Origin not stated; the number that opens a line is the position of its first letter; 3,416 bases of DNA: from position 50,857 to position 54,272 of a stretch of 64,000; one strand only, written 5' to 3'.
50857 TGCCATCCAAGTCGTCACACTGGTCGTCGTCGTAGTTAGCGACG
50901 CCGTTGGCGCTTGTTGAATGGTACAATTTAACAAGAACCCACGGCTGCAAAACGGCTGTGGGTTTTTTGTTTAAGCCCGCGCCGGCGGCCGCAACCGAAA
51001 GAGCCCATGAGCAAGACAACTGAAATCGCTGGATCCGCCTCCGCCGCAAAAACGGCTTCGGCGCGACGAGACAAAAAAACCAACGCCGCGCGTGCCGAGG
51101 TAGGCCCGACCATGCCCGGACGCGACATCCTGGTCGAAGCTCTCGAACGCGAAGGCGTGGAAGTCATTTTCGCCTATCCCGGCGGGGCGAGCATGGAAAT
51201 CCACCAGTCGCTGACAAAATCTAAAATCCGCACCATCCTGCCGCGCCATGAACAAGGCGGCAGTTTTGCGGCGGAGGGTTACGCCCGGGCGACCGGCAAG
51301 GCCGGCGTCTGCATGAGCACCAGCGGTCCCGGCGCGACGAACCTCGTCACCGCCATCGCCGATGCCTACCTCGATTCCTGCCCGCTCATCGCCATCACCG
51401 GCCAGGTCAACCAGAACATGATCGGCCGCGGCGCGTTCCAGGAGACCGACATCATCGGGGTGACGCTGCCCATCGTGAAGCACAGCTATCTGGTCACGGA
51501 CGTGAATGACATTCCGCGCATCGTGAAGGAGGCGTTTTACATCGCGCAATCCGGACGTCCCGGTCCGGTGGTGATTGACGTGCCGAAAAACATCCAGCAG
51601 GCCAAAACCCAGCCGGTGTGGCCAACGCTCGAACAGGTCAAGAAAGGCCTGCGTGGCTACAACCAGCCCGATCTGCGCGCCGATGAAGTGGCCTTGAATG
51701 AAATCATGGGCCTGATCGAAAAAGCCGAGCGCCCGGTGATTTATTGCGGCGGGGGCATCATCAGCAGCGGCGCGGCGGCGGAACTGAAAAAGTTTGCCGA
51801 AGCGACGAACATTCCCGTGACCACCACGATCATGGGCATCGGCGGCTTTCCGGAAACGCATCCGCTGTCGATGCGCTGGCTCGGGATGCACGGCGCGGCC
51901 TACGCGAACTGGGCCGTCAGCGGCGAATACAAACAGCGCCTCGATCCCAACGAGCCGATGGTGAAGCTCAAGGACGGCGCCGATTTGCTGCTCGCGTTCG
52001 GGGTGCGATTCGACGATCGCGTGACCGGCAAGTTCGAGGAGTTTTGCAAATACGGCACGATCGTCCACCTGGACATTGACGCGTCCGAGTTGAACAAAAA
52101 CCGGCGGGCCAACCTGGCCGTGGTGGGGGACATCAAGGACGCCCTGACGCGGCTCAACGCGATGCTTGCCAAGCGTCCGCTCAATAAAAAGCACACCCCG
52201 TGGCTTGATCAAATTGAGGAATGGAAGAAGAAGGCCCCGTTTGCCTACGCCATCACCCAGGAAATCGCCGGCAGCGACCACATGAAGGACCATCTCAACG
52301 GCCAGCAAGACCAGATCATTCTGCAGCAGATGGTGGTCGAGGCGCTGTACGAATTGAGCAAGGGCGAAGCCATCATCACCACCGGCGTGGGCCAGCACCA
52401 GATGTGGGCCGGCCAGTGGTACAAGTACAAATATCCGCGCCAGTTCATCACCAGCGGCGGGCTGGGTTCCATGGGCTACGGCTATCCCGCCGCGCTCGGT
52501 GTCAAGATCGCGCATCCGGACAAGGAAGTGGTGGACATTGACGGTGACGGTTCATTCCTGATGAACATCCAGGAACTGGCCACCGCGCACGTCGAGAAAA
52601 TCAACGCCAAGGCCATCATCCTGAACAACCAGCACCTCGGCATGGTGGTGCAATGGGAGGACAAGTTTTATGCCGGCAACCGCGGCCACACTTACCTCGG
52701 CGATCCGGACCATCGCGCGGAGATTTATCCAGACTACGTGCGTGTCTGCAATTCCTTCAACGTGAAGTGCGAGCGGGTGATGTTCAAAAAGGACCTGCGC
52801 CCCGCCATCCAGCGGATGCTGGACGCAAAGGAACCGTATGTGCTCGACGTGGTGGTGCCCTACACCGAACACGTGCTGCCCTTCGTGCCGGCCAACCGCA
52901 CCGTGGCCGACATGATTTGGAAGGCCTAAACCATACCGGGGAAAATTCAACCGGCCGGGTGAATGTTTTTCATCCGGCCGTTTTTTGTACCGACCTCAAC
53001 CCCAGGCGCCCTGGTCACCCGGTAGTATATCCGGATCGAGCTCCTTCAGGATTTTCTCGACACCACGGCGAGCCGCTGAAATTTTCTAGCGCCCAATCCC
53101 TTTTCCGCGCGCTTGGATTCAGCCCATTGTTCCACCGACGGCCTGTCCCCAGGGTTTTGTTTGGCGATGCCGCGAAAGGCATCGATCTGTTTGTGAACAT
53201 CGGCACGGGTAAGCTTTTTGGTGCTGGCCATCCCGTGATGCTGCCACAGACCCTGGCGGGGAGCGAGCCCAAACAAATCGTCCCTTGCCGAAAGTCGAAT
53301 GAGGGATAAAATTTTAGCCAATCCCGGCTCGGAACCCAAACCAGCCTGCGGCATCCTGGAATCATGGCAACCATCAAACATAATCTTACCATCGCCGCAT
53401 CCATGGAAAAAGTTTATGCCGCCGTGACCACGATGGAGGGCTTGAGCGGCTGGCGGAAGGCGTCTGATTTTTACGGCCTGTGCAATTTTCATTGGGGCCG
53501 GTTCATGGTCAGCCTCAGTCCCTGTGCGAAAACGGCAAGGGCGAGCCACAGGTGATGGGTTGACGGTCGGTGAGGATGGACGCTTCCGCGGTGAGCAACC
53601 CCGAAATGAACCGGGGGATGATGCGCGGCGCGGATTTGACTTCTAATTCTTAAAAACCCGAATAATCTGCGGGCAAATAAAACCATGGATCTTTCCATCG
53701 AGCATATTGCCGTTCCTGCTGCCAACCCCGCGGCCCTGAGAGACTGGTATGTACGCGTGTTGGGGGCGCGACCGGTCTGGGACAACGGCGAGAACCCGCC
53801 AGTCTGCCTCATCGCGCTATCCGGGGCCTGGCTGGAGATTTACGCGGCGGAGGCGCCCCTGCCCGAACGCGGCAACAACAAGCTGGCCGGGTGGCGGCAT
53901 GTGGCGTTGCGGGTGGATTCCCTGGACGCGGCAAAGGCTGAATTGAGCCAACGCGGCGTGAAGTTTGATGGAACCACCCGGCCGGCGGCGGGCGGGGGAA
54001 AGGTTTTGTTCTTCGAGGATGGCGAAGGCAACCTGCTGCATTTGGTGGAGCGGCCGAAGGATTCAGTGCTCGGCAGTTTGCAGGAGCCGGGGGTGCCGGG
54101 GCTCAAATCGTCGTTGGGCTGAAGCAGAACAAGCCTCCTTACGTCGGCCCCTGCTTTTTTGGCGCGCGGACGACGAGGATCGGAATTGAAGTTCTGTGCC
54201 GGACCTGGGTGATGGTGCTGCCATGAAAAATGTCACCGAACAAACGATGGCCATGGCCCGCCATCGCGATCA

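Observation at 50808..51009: Val-rich leader peptide plus terminator upstream of ilvB: a classic ribosome-mediated attenuator in a non-proteobacterial-looking genome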

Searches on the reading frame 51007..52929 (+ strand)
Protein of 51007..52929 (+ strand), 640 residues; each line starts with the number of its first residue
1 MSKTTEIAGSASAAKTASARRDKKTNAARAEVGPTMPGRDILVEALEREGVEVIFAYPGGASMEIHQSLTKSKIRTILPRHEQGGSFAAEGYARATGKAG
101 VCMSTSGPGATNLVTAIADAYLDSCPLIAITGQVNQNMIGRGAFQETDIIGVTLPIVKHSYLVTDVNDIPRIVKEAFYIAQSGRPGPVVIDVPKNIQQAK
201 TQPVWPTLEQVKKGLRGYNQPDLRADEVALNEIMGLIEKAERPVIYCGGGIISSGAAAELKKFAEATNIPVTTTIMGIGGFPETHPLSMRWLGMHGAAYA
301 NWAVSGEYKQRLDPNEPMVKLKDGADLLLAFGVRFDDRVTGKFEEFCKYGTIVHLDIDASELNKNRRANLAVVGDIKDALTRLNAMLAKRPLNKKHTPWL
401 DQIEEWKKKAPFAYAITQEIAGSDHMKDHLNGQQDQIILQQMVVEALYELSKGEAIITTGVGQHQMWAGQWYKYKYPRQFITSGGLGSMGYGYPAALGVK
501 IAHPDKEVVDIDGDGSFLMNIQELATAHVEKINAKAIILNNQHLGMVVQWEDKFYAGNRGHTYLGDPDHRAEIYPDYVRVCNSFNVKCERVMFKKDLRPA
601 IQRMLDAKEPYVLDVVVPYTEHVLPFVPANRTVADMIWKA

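Call 7: search_protein_families(library=ncbifam, proteins=[window:51007-52929:+])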
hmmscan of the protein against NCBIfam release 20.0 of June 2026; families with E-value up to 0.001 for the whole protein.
window:51007-52929:+ (640 aa): 55 families (the best 25 are shown)
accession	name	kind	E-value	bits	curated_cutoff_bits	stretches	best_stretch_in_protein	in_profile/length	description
TIGR00118.1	acolac_lg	equivalog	1.9e-201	670.4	538.35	1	37-637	2-554/557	biosynthetic-type acetolactate synthase large subunit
NF004710.0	PRK06048.1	equivalog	1.1e-196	654.6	976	1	36-637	8-557/561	acetolactate synthase large subunit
NF005651.0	PRK07418.1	subfamily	8.7e-188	625.3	942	1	24-637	7-579/617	acetolactate synthase large subunit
NF005860.0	PRK07789.1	equivalog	7.4e-183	609.2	881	1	13-632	11-593/615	acetolactate synthase large subunit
NF006524.0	PRK08978.1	equivalog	2.3e-179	597.2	738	1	37-637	2-544/548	acetolactate synthase 2 catalytic subunit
NF005228.0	PRK06725.1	equivalog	4e-179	596.5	991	1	35-639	15-567/571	acetolactate synthase large subunit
NF004919.0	PRK06276.1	equivalog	1.2e-175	585.1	866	1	36-637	1-557/582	acetolactate synthase large subunit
NF006319.0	PRK08527.1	equivalog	6.3e-172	572.9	905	1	36-638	4-559/565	acetolactate synthase large subunit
NF005824.0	PRK07710.1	equivalog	3.2e-170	567.2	976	1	25-636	6-567/573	acetolactate synthase large subunit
NF006581.0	PRK09107.1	equivalog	3.9e-170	567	974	1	34-637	9-573/595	acetolactate synthase 3 large subunit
NF005058.0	PRK06466.1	equivalog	4e-164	547.3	951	1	36-637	4-567/574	acetolactate synthase 3 large subunit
NF006016.1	PRK08155.1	equivalog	1e-162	542.4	870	1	36-637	3-552/554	acetolactate synthase large subunit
NF005584.0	PRK07282.1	equivalog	1.1e-153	512.9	970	1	37-637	11-560/566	acetolactate synthase large subunit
NF005409.0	PRK06965.1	equivalog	1.7e-152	508.9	1035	1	26-637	11-581/587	acetolactate synthase 3 catalytic subunit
NF006525.0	PRK08979.1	equivalog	2.3e-151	505.1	1084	1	37-636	5-564/572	acetolactate synthase 3 large subunit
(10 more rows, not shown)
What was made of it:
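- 51007..52929 (+): ilvB, biosynthetic acetolactate synthase large subunit, the regulated gene. TIGR00118, 670 bits (call 7).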

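Call 8: find_related_loci(query=window:51007-52929:+, collection=genome_contigs, flank=3000)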
Query window:51007-52929:+ (640 aa) in genome_contigs; peptide patterns used: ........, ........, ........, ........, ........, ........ (x = any residue, [..] = any of these).
599 stretches matched a pattern (row limit reached: there are more); 574 encode a relative of the query (tblastn E <= 1e-3); the best 80 are kept; 80 distinct loci.
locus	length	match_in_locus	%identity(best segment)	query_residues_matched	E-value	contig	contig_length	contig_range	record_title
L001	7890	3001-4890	91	1-640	0e+0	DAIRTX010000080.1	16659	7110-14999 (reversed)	MAG TPA_asm: Verrucomicrobiota bacterium isolate CTOTU10862 NODE_738_length_16659_cov_9.361961, whole genome shotgun seq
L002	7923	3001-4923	92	1-640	0e+0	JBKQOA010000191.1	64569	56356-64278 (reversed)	MAG: Limisphaerales bacterium isolate LASCr2D2E2F__bin_97 LASCr2D2E2F_000000466994, whole genome shotgun sequence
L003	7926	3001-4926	91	1-640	0e+0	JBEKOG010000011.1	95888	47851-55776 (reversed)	MAG: Verrucomicrobiota bacterium isolate SPRUCE 435 SPRUCE_435_11, whole genome shotgun sequence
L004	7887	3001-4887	90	1-640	0e+0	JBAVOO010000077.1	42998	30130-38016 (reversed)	MAG: Verrucomicrobiia bacterium isolate MFD03092_ilm_asm_bin27 k127_19779, whole genome shotgun sequence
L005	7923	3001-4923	89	1-640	0e+0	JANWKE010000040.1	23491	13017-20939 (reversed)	MAG: Verrucomicrobiia bacterium isolate CRAIB_MAG85 c_000000026229, whole genome shotgun sequence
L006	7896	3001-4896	90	1-640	0e+0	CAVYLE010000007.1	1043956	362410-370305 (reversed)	MAG: uncultured Verrucomicrobiae bacterium isolate MFD01476.bin.1.197 genome assembly, contig: contig_237, whole genome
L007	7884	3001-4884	88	1-639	0e+0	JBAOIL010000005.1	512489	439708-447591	MAG: Verrucomicrobiota bacterium isolate AS_Ams2_Bin42 np2-np3_contig_1503, whole genome shotgun sequence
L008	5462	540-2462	89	1-640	0e+0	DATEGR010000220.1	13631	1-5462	MAG TPA_asm: Verrucomicrobiia bacterium isolate SMAG_U8790 k141_1635954, whole genome shotgun sequence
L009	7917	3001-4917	90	1-640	0e+0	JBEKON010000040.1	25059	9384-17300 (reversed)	MAG: Verrucomicrobiota bacterium isolate SPRUCE 441 SPRUCE_441_40, whole genome shotgun sequence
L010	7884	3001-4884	87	1-639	0e+0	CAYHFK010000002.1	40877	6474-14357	MAG TPA_asm: uncultured Bifidobacterium sp. isolate ERP119702_co2_223 genome assembly, contig: NODE_371_length_40877_cov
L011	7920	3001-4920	87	1-640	0e+0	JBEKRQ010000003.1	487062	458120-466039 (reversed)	MAG: Verrucomicrobiota bacterium isolate SPRUCE 514 SPRUCE_514_3, whole genome shotgun sequence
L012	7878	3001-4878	88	1-640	0e+0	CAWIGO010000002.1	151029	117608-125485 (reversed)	MAG: uncultured Verrucomicrobiae bacterium isolate MFD03726.bin.1.231 genome assembly, contig: contig_20467, whole genom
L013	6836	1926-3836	88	1-640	0e+0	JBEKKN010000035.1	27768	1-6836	MAG: Verrucomicrobiota bacterium isolate SPRUCE 348 SPRUCE_348_35, whole genome shotgun sequence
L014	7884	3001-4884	87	1-639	0e+0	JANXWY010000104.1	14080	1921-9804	MAG: Verrucomicrobia bacterium isolate GL140_2_metabat_307_sub GL140_2_k141_3222202, whole genome shotgun sequence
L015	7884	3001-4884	86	1-640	0e+0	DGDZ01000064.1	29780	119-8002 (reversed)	MAG TPA_asm: Verrucomicrobia subdivision 3 bacterium UBA3939 UBA3939_contig_6303, whole genome shotgun sequence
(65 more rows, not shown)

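Call 32: find_homologous_proteins(query=window:51007-52929:+, max_evalue=1e-50)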
Query window:51007-52929:+ (640 aa): 8000 proteins with E <= 1e-50 among 8000 candidates; the best 120 are listed.
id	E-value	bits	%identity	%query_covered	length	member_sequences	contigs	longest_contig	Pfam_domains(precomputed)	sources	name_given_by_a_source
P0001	0.0e+0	1444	98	100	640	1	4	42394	PF02775.27,PF02776.24,PF00205.29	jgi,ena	-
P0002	0.0e+0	1377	93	100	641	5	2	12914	PF02775.27,PF02776.24,PF00205.29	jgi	jgi:acetolactate synthase-1/2/3 large subunit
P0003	0.0e+0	1364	92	100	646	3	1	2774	PF02775.27,PF02776.24,PF00205.29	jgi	jgi:acetolactate synthase-1/2/3 large subunit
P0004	0.0e+0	1362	91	100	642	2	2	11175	PF02775.27,PF02776.24,PF00205.29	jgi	jgi:acetolactate synthase-1/2/3 large subunit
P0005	0.0e+0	1362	91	100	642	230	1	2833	PF02775.27,PF02776.24,PF00205.29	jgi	jgi:acetolactate synthase-1/2/3 large subunit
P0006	0.0e+0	1359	91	100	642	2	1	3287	PF02775.27,PF02776.24,PF00205.29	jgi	jgi:acetolactate synthase-1/2/3 large subunit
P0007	0.0e+0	1356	91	100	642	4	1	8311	PF02775.27,PF02776.24,PF00205.29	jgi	jgi:acetolactate synthase-1/2/3 large subunit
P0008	0.0e+0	1355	91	100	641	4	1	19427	PF02775.27,PF02776.24,PF00205.29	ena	-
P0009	0.0e+0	1355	91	100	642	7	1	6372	PF02775.27,PF02776.24,PF00205.29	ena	-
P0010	0.0e+0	1353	91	100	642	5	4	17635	PF02775.27,PF02776.24,PF00205.29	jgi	jgi:acetolactate synthase-1/2/3 large subunit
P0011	0.0e+0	1353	91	100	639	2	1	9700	PF02775.27,PF02776.24,PF00205.29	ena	-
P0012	0.0e+0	1351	90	100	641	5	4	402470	PF02775.27,PF02776.24,PF00205.29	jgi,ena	jgi:acetolactate synthase-1/2/3 large subunit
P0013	0.0e+0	1349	90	100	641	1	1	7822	PF02775.27,PF02776.24,PF00205.29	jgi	-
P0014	0.0e+0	1345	90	100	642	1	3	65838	PF02775.27,PF02776.24,PF00205.29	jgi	jgi:acetolactate synthase-1/2/3 large subunit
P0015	0.0e+0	1341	90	100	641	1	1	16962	PF02775.27,PF02776.24,PF00205.29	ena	-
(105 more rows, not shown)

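Call 56: search_protein_representatives(protein=window:51007-52929:+)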
Query: 640 residues. Proteins with E-value up to 0.001 (for the whole library): 45198; up to 1e-10: 23438; up to 1e-30: 6168. The best 150 are listed.
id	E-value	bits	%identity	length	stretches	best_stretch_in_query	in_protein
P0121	1.1e-241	820.0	62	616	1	37-637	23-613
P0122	5.7e-197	672.4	60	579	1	35-638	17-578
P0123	2.6e-184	630.6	55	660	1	30-637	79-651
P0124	4.6e-163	560.4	54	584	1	32-638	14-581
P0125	5.2e-158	543.7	66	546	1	19-469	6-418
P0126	1.1e-147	509.6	50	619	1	36-637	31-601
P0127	2.2e-147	508.6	49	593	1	37-635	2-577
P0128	4.0e-146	504.4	48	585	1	20-636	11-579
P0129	8.9e-145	499.9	46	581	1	36-636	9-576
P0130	3.6e-141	488.0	43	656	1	17-635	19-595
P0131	2.1e-140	485.5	47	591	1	35-637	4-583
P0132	2.2e-140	485.4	48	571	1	38-637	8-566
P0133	1.4e-138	479.4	47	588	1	35-637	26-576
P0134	8.9e-138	476.8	46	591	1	35-637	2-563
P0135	3.7e-137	474.8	46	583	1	42-637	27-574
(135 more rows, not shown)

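Call 57: find_related_loci(query=P0121, collection=metagenome_contigs, flank=2500)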
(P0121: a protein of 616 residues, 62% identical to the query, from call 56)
Query P0121 (616 aa) in metagenome_contigs; peptide patterns used: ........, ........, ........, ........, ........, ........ (x = any residue, [..] = any of these).
600 stretches matched a pattern (row limit reached: there are more); 596 encode a relative of the query (tblastn E <= 1e-3); the best 80 are kept; 80 distinct loci.
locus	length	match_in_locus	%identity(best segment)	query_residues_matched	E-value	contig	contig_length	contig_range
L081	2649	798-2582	65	23-612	0e+0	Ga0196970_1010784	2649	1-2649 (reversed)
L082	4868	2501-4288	64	23-612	0e+0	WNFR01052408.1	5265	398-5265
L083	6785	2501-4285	64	23-612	0e+0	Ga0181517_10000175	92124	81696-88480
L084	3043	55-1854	63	24-612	0e+0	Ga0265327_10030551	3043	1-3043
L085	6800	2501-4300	62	24-612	0e+0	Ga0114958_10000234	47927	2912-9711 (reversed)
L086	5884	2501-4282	61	24-612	0e+0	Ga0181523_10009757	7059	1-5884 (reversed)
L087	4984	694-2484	61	24-615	0e+0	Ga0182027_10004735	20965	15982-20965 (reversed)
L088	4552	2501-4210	57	23-615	0e+0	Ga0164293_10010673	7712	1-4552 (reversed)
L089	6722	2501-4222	59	21-615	0e+0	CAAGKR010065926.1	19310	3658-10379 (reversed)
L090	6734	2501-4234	56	21-615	0e+0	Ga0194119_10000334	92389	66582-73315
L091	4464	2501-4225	57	21-615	0e+0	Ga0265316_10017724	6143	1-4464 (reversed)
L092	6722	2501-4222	56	21-615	0e+0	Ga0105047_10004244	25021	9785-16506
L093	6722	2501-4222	56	21-615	0e+0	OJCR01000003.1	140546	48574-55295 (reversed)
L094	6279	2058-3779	56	21-615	0e+0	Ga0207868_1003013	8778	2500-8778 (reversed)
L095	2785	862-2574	54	24-615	0e+0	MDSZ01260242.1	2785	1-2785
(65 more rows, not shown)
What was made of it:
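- Tried and rejected: The 50%-cluster representative (62% identical; call 56) seeded a metagenome scan (call 57).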

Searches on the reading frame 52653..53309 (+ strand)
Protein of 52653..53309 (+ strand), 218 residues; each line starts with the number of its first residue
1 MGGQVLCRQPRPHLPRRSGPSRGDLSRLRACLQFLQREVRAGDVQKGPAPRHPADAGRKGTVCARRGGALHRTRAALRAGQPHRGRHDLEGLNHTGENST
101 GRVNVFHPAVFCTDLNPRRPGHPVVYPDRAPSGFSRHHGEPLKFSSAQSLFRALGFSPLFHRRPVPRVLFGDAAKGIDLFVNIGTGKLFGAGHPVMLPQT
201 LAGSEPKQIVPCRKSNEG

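Call 34: search_protein_families(library=pfam, proteins=[window:52653-53309:+])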
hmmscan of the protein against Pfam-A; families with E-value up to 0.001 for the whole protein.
window:52653-53309:+ (218 aa): 0 families

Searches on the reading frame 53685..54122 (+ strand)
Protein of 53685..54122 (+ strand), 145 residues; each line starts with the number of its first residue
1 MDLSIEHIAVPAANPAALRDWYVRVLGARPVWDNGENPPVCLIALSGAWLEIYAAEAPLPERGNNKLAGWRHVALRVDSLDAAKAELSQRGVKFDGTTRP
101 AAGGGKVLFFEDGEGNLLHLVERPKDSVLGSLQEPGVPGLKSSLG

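Call 7: search_protein_families(library=ncbifam, proteins=[window:53685-54122:+])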
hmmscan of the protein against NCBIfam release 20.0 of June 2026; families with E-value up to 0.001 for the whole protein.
window:53685-54122:+ (145 aa): 4 families
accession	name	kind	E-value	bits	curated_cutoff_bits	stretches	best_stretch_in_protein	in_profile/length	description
NF050075.1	SMU1112c_YaeR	equivalog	6.5e-10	39.3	140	1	4-120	3-123/125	SMU1112c/YaeR family gloxylase I-like metalloprotein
NF008551.0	PRK11478.1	equivalog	2.7e-06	27.9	148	1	5-122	7-128/129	VOC family protein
TIGR03081.1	metmalonyl_epim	equivalog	2.1e-05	25.1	114.95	1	5-121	2-128/129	methylmalonyl-CoA epimerase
TIGR00068.2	glyox_I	equivalog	0.0005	20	120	1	61-123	79-140/143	lactoylglutathione lyase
